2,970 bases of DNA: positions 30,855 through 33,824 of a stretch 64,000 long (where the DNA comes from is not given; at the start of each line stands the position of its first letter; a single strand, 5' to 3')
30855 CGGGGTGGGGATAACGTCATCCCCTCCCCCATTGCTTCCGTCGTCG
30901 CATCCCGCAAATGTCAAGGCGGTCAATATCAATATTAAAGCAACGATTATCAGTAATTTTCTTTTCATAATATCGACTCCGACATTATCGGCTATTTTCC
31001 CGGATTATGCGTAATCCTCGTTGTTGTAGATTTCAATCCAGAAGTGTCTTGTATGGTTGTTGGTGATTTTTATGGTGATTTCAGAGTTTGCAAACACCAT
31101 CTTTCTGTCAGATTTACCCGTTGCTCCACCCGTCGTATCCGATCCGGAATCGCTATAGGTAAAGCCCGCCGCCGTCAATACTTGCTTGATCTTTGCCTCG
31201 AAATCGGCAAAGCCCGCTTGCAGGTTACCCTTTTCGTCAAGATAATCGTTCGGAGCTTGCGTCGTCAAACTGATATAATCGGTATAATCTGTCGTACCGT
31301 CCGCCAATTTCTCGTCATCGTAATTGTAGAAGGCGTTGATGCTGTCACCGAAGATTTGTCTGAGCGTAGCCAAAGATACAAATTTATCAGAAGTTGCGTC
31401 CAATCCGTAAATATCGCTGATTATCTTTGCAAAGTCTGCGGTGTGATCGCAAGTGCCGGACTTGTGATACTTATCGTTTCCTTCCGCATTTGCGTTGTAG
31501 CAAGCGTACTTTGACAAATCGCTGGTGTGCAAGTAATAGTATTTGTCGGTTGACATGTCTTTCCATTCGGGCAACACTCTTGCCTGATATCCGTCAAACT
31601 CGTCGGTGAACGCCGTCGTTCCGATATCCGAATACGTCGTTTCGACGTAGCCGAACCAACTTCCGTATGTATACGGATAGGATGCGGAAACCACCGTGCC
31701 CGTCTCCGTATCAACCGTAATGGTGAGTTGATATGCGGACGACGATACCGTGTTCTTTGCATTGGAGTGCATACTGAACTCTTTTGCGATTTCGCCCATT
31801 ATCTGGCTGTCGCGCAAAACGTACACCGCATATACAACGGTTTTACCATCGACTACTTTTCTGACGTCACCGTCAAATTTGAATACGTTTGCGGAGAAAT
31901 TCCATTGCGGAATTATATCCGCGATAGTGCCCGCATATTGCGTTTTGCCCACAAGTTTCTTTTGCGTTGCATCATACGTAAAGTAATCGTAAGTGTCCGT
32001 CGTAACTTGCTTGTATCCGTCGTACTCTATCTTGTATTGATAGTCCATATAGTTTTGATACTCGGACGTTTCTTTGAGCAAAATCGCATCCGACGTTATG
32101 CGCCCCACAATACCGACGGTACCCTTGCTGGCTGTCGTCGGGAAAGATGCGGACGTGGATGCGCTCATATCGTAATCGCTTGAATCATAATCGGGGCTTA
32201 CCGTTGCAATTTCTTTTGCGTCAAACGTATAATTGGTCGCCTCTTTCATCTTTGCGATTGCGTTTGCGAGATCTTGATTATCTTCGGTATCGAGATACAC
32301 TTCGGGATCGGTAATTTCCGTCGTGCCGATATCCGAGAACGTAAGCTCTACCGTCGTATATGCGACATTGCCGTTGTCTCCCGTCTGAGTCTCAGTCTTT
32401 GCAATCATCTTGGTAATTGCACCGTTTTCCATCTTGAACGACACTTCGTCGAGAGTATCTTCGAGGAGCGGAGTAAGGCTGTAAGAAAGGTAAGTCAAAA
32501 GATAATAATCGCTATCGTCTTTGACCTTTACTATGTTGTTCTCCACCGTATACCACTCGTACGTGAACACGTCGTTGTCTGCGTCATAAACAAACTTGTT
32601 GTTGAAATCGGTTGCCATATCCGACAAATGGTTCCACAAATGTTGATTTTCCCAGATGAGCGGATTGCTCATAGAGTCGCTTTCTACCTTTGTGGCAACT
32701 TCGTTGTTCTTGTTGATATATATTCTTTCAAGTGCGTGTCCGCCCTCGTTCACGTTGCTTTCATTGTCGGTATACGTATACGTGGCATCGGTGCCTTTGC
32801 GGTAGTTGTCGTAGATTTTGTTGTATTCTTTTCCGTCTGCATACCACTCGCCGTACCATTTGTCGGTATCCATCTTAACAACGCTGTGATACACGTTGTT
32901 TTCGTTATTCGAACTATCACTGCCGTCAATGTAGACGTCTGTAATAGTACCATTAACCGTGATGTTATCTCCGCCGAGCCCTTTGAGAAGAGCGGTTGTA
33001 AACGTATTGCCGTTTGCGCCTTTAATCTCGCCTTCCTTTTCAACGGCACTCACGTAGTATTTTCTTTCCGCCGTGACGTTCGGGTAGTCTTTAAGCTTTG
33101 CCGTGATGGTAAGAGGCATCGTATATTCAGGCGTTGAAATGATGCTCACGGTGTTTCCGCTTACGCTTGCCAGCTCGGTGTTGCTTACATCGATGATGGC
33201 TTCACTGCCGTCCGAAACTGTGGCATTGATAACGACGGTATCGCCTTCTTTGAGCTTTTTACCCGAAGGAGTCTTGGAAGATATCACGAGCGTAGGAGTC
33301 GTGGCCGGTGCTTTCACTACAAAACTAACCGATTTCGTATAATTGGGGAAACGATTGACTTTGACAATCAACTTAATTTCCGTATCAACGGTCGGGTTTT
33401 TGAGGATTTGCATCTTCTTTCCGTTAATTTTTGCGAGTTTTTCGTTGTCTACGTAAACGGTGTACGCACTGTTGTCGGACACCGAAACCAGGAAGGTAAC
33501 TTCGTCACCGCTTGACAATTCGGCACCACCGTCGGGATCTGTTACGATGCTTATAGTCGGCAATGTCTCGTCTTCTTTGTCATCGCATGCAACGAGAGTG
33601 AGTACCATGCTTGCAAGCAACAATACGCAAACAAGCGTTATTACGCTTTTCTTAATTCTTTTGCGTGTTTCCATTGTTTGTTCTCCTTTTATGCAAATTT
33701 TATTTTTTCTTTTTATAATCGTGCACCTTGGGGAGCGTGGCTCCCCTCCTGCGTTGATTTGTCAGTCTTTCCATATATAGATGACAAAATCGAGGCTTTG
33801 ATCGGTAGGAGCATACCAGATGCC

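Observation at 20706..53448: Unidirectional locus of about 32.6 kb coupling a giant S8 protease, five large lipoproteins and an Opp importer: candidate lipoprotein-tethered protein-foraging or adhesion system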

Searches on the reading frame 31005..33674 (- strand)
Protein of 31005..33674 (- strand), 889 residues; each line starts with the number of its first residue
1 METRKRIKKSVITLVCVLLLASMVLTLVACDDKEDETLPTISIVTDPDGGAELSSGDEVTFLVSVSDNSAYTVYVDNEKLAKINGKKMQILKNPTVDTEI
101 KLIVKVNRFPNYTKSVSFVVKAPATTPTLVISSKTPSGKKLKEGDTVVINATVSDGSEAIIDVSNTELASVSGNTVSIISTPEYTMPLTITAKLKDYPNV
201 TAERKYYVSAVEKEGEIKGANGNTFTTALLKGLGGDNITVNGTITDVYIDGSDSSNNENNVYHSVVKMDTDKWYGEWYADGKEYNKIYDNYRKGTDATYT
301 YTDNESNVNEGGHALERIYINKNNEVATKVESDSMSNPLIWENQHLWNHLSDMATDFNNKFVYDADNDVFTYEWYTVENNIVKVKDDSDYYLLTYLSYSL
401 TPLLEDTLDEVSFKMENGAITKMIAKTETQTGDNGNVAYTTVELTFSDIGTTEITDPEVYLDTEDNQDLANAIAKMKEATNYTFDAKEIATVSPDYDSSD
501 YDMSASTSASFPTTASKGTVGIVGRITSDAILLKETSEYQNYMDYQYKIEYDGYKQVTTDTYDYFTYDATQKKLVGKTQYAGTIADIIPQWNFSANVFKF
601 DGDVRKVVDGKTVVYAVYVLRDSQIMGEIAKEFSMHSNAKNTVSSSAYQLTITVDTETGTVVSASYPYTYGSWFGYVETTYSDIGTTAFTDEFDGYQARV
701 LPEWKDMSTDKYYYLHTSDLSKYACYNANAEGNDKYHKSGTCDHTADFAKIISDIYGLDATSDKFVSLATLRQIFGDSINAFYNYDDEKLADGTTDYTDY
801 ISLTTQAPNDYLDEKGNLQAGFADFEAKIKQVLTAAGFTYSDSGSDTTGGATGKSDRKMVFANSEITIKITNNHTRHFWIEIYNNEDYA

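Call 4: search_protein_families(library=pfam, proteins=[window:31005-33674:-], max_evalue=0.01)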
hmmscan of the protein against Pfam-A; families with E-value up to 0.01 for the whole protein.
window:31005-33674:- (889 aa): 0 families

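Call 14: find_homologous_proteins(query=window:31005-33674:-, max_evalue=0.001)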
Query window:31005-33674:- (889 aa): 73 proteins with E <= 0.001 among 8000 candidates.
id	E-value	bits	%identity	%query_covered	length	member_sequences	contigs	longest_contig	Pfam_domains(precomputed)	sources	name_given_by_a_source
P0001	0.0e+0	1967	100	100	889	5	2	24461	-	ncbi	-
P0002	0.0e+0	1339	69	100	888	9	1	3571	-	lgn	-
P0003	0.0e+0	1321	68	100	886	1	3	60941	-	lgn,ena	-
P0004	0.0e+0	1313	68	100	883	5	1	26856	-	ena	-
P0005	0.0e+0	1303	68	100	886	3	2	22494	-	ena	-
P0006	0.0e+0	1300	67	100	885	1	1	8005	-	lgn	-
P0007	4.4e-256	870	48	100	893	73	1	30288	-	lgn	-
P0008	9.2e-256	869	48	100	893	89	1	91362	-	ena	-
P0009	1.9e-251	855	48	100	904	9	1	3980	-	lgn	-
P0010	9.2e-248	843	48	100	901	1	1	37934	-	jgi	-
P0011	1.0e-247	843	48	100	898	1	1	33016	-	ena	-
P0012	1.1e-244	833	48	99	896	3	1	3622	-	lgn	-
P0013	8.2e-244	830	48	100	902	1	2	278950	-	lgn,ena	-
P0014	1.6e-237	809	47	99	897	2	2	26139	-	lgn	-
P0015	4.6e-237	807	46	100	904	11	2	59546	-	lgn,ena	-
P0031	8.6e-105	370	39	75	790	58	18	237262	-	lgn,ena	-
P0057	5.1e-86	308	33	83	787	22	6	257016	-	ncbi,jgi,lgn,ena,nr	ncbi:MAG: hypothetical protein E7339_05305 [Clostridiales bacterium]|nr:hypothetical protein [Clostr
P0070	1.4e-49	187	27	90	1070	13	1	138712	-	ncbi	-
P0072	1.0e-41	161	28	81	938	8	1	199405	-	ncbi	-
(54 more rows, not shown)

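Call 15: find_encoding_contigs(protein=P0008, flank=10000, max_places=2)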
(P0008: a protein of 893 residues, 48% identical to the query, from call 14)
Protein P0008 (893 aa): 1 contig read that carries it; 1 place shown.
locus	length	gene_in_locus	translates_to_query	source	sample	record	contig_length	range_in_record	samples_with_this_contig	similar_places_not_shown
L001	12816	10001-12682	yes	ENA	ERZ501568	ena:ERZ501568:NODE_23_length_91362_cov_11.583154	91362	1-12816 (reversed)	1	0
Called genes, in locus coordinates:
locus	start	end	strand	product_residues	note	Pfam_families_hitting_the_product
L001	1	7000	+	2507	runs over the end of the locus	PF00082:Peptidase_S8, PF02225:PA, PF06280:fn3_5, PF02368:Big_2 (weak), PF13306:LRR_5, PF12799:LRR_4 (faint), PF13855:LRR_8 (faint), PF13306:LRR_5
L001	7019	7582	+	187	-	-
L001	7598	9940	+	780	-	PF02368:Big_2 (weak)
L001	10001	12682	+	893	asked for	-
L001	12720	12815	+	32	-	?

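Call 16: find_encoding_contigs(protein=P0031, flank=10000, max_places=2)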
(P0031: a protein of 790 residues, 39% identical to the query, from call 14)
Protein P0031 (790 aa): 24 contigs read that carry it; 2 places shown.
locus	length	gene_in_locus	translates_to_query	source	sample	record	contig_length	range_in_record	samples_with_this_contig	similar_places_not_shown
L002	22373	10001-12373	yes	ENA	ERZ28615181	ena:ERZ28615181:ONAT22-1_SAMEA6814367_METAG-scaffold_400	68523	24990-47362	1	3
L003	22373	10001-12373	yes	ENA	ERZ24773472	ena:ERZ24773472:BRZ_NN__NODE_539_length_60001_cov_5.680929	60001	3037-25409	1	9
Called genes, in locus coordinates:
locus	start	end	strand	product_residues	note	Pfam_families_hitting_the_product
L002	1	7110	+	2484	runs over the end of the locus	PF00082:Peptidase_S8, PF02225:PA, PF06280:fn3_5, PF02368:Big_2, PF13306:LRR_5, PF13855:LRR_8 (faint), PF23952:LRR_EndoS (faint), PF13306:LRR_5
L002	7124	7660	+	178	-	-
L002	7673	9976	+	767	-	-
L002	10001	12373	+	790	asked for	-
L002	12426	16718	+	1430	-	-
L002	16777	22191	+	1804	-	PF09479:Flg_new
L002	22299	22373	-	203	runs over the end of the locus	PF05239:PRC (faint)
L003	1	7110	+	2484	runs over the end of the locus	PF00082:Peptidase_S8, PF02225:PA, PF06280:fn3_5, PF02368:Big_2, PF13306:LRR_5, PF13855:LRR_8 (faint), PF23952:LRR_EndoS (faint), PF13306:LRR_5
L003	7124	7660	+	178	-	-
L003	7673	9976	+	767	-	-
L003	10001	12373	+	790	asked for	-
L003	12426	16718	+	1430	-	-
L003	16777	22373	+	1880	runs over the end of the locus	PF09479:Flg_new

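Call 18: find_encoding_contigs(protein=P0057, flank=10000, max_places=1)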
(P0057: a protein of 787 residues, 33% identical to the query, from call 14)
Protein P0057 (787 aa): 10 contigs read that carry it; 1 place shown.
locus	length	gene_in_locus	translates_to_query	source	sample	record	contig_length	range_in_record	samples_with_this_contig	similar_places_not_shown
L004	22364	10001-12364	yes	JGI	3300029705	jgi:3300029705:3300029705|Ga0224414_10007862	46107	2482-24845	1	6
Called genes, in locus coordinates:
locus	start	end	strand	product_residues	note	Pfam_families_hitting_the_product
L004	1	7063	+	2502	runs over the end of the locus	PF00082:Peptidase_S8, PF02225:PA, PF02368:Big_2 (faint), PF06280:fn3_5, PF26918:Ig_Eae (weak), PF13306:LRR_5, PF13855:LRR_8 (faint), PF13306:LRR_5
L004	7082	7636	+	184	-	-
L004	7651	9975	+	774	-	-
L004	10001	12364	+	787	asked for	-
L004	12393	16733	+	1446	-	PF07523:Big_3 (faint)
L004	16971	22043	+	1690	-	PF09479:Flg_new (weak)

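Call 19: find_encoding_contigs(protein=P0070, flank=10000, max_places=1)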
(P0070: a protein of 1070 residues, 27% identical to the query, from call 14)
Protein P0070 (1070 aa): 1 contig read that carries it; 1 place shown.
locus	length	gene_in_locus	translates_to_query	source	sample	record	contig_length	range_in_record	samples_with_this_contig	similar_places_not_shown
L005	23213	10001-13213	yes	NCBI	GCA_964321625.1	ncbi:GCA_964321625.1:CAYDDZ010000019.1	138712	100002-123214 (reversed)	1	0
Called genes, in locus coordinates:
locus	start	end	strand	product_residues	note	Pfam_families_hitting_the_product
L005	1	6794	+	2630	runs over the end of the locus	PF00082:Peptidase_S8, PF02225:PA, PF02368:Big_2 (faint), PF06280:fn3_5, PF13306:LRR_5, PF13855:LRR_8 (faint), PF23952:LRR_EndoS (faint), PF13306:LRR_5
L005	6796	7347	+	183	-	-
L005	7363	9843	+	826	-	-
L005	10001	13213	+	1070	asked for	-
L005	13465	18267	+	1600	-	PF07523:Big_3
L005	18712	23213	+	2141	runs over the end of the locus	PF09479:Flg_new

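Call 20: find_encoding_contigs(protein=P0072, flank=10000, max_places=1)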
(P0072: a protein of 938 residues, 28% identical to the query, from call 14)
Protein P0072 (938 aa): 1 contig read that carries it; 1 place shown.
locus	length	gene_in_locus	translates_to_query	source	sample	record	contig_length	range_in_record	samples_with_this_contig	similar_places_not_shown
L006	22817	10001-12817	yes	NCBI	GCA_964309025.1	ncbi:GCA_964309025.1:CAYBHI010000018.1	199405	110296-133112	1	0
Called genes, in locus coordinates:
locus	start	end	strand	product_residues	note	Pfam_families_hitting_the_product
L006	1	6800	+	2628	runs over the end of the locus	PF00082:Peptidase_S8, PF02225:PA, PF06280:fn3_5, PF02368:Big_2 (weak), PF13306:LRR_5, PF13855:LRR_8 (faint), PF13306:LRR_5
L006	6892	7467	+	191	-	-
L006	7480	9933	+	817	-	-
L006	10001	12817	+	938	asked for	-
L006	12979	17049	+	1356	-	PF07523:Big_3 (faint)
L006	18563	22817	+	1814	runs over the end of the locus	PF06750:A24_N_bact (faint)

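Call 25: search_solved_structures(query=A1, max_evalue=1)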
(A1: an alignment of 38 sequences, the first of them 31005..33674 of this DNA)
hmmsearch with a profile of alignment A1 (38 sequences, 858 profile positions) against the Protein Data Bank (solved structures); distinct sequences matched with E-value up to 1: 20.
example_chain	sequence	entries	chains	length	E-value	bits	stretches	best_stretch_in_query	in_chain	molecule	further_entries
8hqz_p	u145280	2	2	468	0.00015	23.3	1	118-205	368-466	Tail tube protein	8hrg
9c2d_S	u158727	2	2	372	0.00036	22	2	36-160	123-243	Tail protein | Putative tail protein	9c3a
7quz_AAA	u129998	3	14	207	0.00074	20.9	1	119-204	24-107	Beta-1,3-glucanase bglH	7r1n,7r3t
6z14_JJJ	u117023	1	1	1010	0.0012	20.2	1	108-205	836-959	Beta-N-acetylhexosaminidase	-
6yxz_JJJ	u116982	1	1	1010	0.0012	20.2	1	108-205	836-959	Beta-N-acetylhexosaminidase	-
6v3p_C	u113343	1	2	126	0.011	17.1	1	32-130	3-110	IgA FC receptor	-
4ui9_O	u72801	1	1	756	0.042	15.2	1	432-465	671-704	ANAPHASE-PROMOTING COMPLEX SUBUNIT 5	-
5a31_O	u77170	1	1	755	0.042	15.1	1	432-465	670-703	ANAPHASE-PROMOTING COMPLEX SUBUNIT 5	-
5g04_O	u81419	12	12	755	0.043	15.1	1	432-465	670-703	ANAPHASE-PROMOTING COMPLEX SUBUNIT 5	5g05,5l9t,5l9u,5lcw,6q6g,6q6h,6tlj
5khr_O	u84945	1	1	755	0.044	15.1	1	432-465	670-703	Anaphase-promoting complex subunit 5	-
5khu_O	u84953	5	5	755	0.045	15.1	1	432-465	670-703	Anaphase-promoting complex subunit 5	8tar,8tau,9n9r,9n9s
8cxj_D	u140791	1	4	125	0.14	13.5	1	122-193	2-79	Surface protein R28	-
4uid_A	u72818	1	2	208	0.48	11.7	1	105-198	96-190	SURFACE LAYER PROTEIN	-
5vl3_Q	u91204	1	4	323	0.63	11.2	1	109-179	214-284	B-cell receptor CD22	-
8z7n_C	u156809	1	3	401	0.65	11.2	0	27-174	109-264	T-cell surface glycoprotein CD4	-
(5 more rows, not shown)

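Call 28: search_protein_families(library=ncbifam, proteins=[window:31005-33674:-], max_evalue=0.01)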
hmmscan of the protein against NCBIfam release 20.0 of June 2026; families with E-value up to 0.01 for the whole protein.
window:31005-33674:- (889 aa): 0 families

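Call 45: predict_structure(alignment_id=A1)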
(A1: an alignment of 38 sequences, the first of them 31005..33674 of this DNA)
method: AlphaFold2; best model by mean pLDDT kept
length: 889 residues; sequences in the alignment: 38
mean_pLDDT: 86.7   pTM: 0.69
mean pLDDT of the five models: 86.7, 86.6, 85.4, 84.6, 84.3
residues with pLDDT >= 90: 525; 70-90: 275; 50-70: 52; < 50: 37
segments of 3 or more residues with pLDDT < 50: 1-4, 22-36, 495-511
pLDDT, mean of each block of 10 residues (from residue 1): 51 65 41 51 89 91 89 93 93 87 89 92 76 83 90 84 92 92 87 85 88 87 91 94 94 88 96 94 88 88 68 92 94 86 92 91 91 86 86 94 92 93 94 87 96 94 91 95 94 52 32 62 95 86 69 95 93 92 91 95 88 94 91 92 88 94 93 87 93 93 92 90 84 66 86 93 92 92 93 91 94 84 93 97 88 84 96 92 89
secondary structure, 60 per line:
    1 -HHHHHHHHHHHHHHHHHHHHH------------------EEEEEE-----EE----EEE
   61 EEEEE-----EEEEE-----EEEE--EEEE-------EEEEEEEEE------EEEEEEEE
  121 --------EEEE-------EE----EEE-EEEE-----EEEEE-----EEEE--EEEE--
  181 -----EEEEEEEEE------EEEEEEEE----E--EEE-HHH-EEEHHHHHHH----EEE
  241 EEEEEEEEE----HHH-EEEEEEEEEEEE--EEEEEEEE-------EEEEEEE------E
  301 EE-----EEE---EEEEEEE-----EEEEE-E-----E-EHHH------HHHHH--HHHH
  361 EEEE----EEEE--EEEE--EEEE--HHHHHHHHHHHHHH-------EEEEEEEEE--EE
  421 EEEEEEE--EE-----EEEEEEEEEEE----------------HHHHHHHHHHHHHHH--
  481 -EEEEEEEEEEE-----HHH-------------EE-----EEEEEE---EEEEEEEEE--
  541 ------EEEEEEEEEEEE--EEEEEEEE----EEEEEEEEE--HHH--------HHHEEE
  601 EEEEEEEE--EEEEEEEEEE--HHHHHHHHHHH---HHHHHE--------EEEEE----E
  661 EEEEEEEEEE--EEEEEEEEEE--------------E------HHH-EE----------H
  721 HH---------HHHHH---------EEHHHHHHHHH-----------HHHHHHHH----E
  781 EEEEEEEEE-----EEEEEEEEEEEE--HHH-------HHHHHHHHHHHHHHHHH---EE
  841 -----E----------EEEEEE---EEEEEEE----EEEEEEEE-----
elements in order (helices of 4 or more, strands of 3 or more residues): H2-22 E41-46 E58-65 E71-75 E81-84 E87-90 E98-106 E113-120 E129-132 E146-148 E150-153 E159-163 E169-172 E175-178 E186-194 E201-208 E216-218 E224-226 H227-233 E238-249 E258-269 E272-279 E287-293 E300-302 E308-310 E314-320 E326-330 H350-354 H357-360 E361-364 E369-372 E375-378 E381-384 H387-400 E408-416 E419-427 E437-447 H464-478 E482-492 E521-526 E530-538 E547-558 E561-568 E573-581 E598-608 E611-620 H623-633 H637-641 E651-655 E660-670 E673-682 H732-736 H748-756 H768-775 E780-789 E795-806 H819-835 E857-862 E866-872 E877-884

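Call 47: fold_search(model_id=the predicted structure, library=pdb)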
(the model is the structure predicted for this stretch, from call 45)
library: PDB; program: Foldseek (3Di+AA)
matches with E <= 10: 986; with E <= 0.001: 102
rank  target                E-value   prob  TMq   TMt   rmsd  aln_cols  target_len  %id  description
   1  7z4b_DW               2.0e-09  0.99  0.09  0.08  40.9      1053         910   10  Bacteriophage SU10 virion (C1) (released 2022-12-28)
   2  7z4f_G                1.3e-07  0.99  0.10  0.10  48.3       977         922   11  Tail of phage SU10 genome release intermediate (released 2022-08-17)
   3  4aq1_C                1.8e-06  0.94  0.09  0.12  40.6       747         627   11  Structure of the SbsB S-layer protein of Geobacillus stearothermophilus PV72p2 in complex with nanobody KB6 (released 2012-06-13)
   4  9hcj_10               4.1e-06  0.54  0.09  0.05  34.6      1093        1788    8  D. discoideum nuclear pore complex (released 2024-12-25)
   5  2yd9                  4.3e-06  1.00  0.09  0.23  20.5       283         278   10  Crystal structure of the N-terminal Ig1-3 module of Human Receptor Protein Tyrosine Phosphatase Sigma (released 2011-04-13)
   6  3mha_B                4.8e-06  1.00  0.15  0.55   7.6       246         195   15  Crystal structure of LprG from Mycobacterium tuberculosis bound to PIM (released 2010-09-01)
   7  3mha_A                1.3e-05  1.00  0.16  0.57   6.6       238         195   13  Crystal structure of LprG from Mycobacterium tuberculosis bound to PIM (released 2010-09-01)
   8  7ol4_D                1.6e-05  1.00  0.12  0.17  24.2       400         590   11  Mouse contactin-1 neurofascin-155 immunoglobulin domains adhesion complex (released 2022-12-14)
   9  7r5k_10               2.4e-05  0.57  0.08  0.05  32.7      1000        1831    7  Human nuclear pore complex (constricted) (released 2022-06-22)
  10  3mh8_A                2.5e-05  1.00  0.16  0.56   7.2       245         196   12  Crystal structure of LprG from Mycobacterium tuberculosis (released 2010-09-01)
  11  4m00_A                3.1e-05  1.00  0.14  0.21   7.2       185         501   12  Crystal structure of the ligand binding region of staphylococcal adhesion SraP (released 2014-06-18)
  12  7ol4_C                3.1e-05  1.00  0.12  0.17  22.8       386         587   11  Mouse contactin-1 neurofascin-155 immunoglobulin domains adhesion complex (released 2022-12-14)
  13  9u60_E                3.6e-05  0.85  0.11  0.08  37.1       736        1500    8  C3 convertases zymogen C4b2 in loading state (released 2026-01-14)
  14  6i9s_A                4.0e-05  1.00  0.13  0.44   8.6       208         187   10  hRobo2 Extracellular Domains 2-3 (released 2019-03-13)
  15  3pxj_D                4.2e-05  1.00  0.08  0.29  18.2       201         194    9  Tandem Ig repeats of Dlar (released 2011-03-23)
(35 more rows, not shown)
